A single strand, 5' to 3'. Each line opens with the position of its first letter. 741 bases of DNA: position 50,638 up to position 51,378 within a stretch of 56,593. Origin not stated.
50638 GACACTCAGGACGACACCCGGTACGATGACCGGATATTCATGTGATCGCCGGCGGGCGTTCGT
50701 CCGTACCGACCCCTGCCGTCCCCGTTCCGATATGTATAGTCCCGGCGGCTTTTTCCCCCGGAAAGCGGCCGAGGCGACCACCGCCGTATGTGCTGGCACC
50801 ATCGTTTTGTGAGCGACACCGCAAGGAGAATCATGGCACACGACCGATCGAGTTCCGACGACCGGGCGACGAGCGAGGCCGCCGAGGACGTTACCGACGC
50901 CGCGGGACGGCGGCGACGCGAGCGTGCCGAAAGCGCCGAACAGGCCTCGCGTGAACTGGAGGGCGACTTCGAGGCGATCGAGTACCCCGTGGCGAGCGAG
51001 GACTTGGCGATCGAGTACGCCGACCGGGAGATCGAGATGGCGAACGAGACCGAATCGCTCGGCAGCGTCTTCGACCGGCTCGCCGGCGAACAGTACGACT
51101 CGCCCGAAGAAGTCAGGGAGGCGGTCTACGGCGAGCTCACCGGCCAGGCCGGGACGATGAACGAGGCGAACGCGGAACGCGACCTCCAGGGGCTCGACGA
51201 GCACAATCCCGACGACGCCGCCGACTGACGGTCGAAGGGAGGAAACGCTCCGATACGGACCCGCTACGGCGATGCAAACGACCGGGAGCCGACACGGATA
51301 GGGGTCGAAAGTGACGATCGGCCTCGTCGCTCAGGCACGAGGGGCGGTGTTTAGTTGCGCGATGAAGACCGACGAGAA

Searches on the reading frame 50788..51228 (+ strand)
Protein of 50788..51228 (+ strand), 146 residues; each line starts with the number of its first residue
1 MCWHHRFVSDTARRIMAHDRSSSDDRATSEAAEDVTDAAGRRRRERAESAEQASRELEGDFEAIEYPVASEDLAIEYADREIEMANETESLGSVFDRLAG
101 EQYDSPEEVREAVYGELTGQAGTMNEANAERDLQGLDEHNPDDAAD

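Call 57: search_protein_families(library=pfam, proteins=[window:50788-51228:+], max_evalue=0.0001)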
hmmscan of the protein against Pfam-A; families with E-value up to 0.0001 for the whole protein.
window:50788-51228:+ (146 aa): 1 family
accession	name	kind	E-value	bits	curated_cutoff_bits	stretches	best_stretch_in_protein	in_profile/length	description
PF19102.7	DUF5789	-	4.8e-10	39.7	21.7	1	57-116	7-66/75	Family of unknown function (DUF5789)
